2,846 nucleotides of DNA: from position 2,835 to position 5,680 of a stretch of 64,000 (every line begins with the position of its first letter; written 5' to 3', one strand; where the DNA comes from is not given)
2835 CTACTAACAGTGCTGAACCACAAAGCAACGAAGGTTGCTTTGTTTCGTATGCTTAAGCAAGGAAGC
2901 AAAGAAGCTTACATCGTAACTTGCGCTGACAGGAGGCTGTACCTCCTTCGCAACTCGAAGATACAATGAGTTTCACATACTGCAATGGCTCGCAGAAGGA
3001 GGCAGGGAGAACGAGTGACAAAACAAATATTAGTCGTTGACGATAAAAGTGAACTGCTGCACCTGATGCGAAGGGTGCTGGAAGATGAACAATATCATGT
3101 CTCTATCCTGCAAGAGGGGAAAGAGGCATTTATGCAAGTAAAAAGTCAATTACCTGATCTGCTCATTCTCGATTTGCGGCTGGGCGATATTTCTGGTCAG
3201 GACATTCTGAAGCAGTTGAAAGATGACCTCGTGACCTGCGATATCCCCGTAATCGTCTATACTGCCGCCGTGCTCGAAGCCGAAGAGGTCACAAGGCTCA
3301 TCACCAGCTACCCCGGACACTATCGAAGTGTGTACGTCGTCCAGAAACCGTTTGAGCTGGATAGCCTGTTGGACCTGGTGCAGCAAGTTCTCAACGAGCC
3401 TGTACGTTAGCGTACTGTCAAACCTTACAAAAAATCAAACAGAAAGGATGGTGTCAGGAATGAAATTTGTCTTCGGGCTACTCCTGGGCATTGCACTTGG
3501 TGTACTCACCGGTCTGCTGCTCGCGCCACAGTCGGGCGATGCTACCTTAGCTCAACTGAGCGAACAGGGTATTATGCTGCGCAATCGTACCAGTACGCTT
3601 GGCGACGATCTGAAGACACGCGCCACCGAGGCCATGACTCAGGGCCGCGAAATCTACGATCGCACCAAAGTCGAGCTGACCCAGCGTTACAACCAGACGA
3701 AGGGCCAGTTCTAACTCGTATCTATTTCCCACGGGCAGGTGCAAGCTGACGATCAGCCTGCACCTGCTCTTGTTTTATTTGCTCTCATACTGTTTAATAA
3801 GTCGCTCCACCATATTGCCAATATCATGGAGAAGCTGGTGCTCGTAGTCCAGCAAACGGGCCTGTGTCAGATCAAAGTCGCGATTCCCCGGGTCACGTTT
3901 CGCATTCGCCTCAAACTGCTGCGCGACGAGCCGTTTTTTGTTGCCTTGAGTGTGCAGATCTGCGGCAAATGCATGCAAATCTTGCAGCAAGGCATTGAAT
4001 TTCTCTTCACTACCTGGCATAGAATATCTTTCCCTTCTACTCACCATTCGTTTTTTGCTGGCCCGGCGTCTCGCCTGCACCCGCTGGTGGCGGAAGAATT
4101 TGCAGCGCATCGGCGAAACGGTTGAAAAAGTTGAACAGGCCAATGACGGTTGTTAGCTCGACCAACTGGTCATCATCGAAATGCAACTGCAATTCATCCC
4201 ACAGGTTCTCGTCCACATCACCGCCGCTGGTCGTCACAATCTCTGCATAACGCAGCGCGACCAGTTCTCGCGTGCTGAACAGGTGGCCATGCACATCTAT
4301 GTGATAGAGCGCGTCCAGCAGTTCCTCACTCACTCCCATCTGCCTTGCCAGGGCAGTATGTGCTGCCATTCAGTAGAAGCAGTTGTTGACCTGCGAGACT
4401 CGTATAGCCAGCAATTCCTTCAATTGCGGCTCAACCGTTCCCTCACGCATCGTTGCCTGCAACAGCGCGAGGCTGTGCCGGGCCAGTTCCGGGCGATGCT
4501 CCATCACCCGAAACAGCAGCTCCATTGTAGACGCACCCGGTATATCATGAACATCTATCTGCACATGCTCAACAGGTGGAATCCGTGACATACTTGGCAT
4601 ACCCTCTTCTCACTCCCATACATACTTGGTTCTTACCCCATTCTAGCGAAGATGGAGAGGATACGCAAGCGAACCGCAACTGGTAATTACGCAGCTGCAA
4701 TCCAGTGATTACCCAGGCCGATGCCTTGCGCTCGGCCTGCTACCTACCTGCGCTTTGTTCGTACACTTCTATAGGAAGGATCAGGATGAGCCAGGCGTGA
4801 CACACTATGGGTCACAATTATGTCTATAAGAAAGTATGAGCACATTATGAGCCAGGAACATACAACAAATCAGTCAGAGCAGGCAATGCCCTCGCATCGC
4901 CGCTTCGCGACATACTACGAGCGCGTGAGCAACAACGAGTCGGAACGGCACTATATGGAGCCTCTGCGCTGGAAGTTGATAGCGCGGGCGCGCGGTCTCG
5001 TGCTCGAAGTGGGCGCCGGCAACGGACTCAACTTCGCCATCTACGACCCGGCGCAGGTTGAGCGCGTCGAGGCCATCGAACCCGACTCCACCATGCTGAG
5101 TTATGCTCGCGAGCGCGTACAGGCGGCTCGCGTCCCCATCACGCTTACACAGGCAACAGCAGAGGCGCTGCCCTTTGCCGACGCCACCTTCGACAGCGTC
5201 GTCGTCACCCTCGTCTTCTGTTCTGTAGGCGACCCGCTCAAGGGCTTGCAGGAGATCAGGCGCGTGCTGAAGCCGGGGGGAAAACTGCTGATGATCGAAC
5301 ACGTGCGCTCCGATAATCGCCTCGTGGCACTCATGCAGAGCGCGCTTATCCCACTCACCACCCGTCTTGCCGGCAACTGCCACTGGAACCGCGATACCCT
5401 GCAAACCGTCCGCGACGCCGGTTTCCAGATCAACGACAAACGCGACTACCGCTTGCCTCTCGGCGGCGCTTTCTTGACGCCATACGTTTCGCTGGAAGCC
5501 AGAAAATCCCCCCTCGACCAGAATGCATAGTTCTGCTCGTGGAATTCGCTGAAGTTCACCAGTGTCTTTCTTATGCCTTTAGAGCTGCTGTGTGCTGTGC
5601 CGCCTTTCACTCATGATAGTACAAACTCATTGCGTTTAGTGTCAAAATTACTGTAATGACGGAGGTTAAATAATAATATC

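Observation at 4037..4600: In-frame TGA at the second Cys of the CxxCxxxH motif of a CMD/AhpD-like protein: candidate selenoprotein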

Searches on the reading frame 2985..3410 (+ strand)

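Call 49: search_protein_families(library=pfam, proteins=[window:2985-3410:+], max_evalue=0.1)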
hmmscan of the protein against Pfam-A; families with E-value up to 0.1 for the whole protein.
window:2985-3410:+ (141 aa): 2 families
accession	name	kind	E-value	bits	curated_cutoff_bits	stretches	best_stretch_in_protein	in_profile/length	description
PF00072.30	Response_reg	-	2.4e-18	66.7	30.2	1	15-132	1-110/111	Response regulator receiver domain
PF21714.3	KaiA_N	-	0.078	13.6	27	1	16-101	4-86/125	Circadian clock protein KaiA, N-terminal domain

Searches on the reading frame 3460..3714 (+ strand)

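Call 49: search_protein_families(library=pfam, proteins=[window:3460-3714:+], max_evalue=0.1)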
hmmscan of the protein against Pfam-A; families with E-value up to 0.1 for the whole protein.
window:3460-3714:+ (84 aa): 2 families
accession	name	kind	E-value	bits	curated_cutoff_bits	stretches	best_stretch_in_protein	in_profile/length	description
PF12732.12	YtxH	-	4.9e-10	40.1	37.5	1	5-70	2-67/71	YtxH-like protein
PF14840.11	DNA_pol3_delt_C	-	0.081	13.7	27.3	1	19-80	45-106/125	Processivity clamp loader gamma complex DNA pol III C-term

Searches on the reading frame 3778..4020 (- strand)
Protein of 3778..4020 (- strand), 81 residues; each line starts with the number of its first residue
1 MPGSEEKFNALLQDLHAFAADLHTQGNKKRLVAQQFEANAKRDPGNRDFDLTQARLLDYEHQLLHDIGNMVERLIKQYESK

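Call 49: search_protein_families(library=pfam, proteins=[window:3778-4020:-], max_evalue=0.1)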
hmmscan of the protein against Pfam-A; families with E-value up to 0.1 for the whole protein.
seq(81 aa): 0 families

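Call 50: search_protein_families(library=ncbifam, proteins=[window:3778-4020:-], max_evalue=1)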
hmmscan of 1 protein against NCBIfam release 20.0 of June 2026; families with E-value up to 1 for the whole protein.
seq(81 aa): 0 families

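Call 69: find_homologous_proteins(query=window:3778-4020:-)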
Query seq(81 aa) (81 aa): 12 proteins with E <= 0.001 among 12 candidates.
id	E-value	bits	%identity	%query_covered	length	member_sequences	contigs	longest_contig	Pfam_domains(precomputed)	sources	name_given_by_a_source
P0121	1.3e-40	154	89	100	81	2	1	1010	-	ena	-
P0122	1.8e-40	154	89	100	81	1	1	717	-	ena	-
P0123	4.3e-40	153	89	98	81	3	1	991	-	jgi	jgi:hypothetical protein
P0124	6.9e-40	152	89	100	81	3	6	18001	-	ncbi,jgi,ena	-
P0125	2.7e-39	150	90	98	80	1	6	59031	-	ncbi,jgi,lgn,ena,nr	ncbi:MAG TPA: hypothetical protein VKV40_10735 [Ktedonobacteraceae bacterium]|nr:hypothetical protei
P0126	2.8e-39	150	88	100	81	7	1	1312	-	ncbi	-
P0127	3.1e-39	150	86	98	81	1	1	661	-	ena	-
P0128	1.1e-37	145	84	100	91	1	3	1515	-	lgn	-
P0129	1.3e-37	145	86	98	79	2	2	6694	-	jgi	jgi:hypothetical protein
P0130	5.6e-24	102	60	99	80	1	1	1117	-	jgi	jgi:hypothetical protein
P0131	1.1e-23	101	59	98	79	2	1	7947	-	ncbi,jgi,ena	-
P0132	7.9e-23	98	60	99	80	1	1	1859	-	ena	-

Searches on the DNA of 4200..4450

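Call 71: search_rna_families(source=window, start=4200, end=4450, threshold=evalue, max_evalue=10)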
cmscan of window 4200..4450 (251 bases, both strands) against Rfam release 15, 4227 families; matches with E-value up to 10: 1.
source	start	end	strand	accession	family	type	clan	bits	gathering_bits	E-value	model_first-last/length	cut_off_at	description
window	4227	4303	-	RF01905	HOTAIR_2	Gene; lncRNA;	-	10.8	60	3.1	1-69/69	no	HOTAIR conserved region 2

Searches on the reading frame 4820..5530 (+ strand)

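Call 49: search_protein_families(library=pfam, proteins=[window:4820-5530:+], max_evalue=0.1)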
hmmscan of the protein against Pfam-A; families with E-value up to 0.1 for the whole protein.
window:4820-5530:+ (236 aa): 9 families
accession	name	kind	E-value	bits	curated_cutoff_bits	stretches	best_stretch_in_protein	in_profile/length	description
PF08241.18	Methyltransf_11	-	8.2e-23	81.3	21.2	1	62-157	1-94/95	Methyltransferase domain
PF13649.12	Methyltransf_25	-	2.6e-18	66.9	27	1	61-154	1-97/97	Methyltransferase domain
PF01209.24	Ubie_methyltran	-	1.9e-15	57.3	20.1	1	61-168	51-161/233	ubiE/COQ5 methyltransferase family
PF13847.12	Methyltransf_31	-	7.2e-14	52.1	27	1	61-170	7-120/145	Methyltransferase domain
PF08242.18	Methyltransf_12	-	5.4e-12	46.7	30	1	62-156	1-98/98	Methyltransferase domain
PF13489.12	Methyltransf_23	-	1.4e-11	44.8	27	1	55-203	20-160/164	Methyltransferase domain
PF20922.3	Anamorsin_N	-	0.00024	21.3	27.1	1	119-167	47-96/163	Anamorsin, N-terminal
PF05148.21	Methyltransf_8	-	0.0022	18.4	27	1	115-172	114-169/219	Hypothetical methyltransferase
PF08003.17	Methyltransf_9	-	0.016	14.6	23.8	1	60-161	118-220/315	Protein of unknown function (DUF1698)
